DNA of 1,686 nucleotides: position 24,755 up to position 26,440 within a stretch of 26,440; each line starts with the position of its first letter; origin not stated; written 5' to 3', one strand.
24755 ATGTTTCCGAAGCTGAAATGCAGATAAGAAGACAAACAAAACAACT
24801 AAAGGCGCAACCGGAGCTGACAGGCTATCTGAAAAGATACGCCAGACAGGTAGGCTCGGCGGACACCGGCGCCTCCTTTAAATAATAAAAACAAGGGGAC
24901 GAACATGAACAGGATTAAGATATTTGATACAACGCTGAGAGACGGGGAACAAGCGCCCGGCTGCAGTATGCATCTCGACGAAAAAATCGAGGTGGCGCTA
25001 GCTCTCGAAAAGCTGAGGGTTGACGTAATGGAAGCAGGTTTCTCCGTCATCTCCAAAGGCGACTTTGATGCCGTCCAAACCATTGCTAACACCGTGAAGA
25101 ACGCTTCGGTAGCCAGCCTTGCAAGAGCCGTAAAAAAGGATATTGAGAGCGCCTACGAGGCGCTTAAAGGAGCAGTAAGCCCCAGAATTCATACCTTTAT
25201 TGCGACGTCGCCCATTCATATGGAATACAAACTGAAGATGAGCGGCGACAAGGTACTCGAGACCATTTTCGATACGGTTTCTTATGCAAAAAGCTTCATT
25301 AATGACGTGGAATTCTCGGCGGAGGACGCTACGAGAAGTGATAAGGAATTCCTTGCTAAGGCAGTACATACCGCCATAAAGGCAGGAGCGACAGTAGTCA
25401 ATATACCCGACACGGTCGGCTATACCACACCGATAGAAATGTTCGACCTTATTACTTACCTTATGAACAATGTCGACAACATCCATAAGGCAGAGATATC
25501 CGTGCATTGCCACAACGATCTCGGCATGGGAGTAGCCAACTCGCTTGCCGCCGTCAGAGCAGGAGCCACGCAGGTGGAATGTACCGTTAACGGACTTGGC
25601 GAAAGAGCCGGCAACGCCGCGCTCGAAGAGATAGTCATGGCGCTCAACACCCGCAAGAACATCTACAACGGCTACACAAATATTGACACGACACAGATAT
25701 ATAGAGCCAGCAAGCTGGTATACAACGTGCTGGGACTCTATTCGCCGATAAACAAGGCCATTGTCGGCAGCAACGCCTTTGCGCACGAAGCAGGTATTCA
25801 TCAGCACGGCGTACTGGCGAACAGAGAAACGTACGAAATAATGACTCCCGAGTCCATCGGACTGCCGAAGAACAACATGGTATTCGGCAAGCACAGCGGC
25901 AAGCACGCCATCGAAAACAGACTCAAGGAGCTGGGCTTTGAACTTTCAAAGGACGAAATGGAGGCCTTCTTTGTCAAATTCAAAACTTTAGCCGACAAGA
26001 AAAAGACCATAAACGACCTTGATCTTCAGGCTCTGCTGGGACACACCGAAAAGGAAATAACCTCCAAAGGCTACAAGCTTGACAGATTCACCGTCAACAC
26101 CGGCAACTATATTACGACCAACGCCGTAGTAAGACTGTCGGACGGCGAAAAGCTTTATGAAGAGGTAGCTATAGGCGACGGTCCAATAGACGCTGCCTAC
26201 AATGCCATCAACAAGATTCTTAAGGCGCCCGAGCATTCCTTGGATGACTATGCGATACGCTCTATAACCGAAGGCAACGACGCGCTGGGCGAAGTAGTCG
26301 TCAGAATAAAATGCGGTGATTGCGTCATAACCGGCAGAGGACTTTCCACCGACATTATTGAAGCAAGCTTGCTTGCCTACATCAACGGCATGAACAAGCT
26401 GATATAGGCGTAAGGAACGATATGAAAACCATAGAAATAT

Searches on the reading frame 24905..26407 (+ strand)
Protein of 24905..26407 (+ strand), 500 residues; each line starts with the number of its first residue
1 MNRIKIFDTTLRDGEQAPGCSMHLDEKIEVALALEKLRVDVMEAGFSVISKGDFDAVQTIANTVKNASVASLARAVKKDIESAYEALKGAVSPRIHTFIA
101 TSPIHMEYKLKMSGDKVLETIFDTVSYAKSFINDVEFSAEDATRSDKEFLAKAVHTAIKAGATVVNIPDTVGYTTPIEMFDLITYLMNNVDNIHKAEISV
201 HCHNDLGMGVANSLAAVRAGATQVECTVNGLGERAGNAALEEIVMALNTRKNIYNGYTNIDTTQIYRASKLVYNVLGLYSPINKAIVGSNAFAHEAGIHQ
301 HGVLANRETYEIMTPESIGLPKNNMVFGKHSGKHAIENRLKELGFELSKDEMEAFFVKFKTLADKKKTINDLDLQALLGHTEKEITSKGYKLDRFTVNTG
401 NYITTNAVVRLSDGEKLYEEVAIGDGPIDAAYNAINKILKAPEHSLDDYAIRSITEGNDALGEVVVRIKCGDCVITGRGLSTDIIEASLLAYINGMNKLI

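Call 7: search_protein_families(library=ncbifam, proteins=[window:24905-26407:+])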
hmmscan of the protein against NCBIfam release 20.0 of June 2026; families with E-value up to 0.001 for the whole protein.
window:24905-26407:+ (500 aa): 28 families (the best 25 are shown)
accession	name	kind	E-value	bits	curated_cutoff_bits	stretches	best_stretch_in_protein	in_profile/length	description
NF002086.0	PRK00915.1-3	equivalog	1.7e-223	742.8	532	1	2-499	5-501/516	2-isopropylmalate synthase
TIGR00973.1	leuA_bact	equivalog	5.4e-212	704.6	598.7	1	3-497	1-494/494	2-isopropylmalate synthase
NF002088.0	PRK00915.1-5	equivalog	7e-201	668.2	697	1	1-499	1-498/514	2-isopropylmalate synthase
NF002087.0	PRK00915.1-4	equivalog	2e-200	666.7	729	1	2-499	5-502/516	2-isopropylmalate synthase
NF002084.0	PRK00915.1-1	equivalog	1.3e-182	608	748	1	2-499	3-499/523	2-isopropylmalate synthase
NF002085.0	PRK00915.1-2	subfamily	1.4e-154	515.6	517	1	2-499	12-499/504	2-isopropylmalate synthase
TIGR02090.1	LEU1_arch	subfamily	3e-129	431.3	484.75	1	4-377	1-362/363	isopropylmalate/citramalate/homocitrate synthases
NF041069.1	IPMS_Sufob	equivalog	3.4e-122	408.3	600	1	4-376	1-363/371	isopropylmalate synthase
TIGR02660.1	nifV_homocitr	equivalog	3.4e-96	322.7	462.9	1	4-377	2-364/365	homocitrate synthase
TIGR02146.1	LysS_fung_arch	equivalog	1.7e-83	280.7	413.55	1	6-360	1-343/344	homocitrate synthase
NF042434.1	IPMS_Lepto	equivalog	3e-78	263.4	500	1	4-366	6-373/374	2-isopropylmalate synthase LeuA2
TIGR00977.1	citramal_synth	equivalog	2.5e-70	237.3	450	1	4-496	2-513/526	citramalate synthase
NF042433.1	CitmalDyn_Leptosp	equivalog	3.1e-60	204.2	950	1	2-466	6-472/514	(R)-citramalate synthase CimA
NF002991.1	PRK03739.1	subfamily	2.7e-42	145.2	455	1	9-498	32-550/550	2-isopropylmalate synthase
TIGR00970.1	leuA_yeast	equivalog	3.7e-31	108.3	697.4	1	8-251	31-293/564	2-isopropylmalate synthase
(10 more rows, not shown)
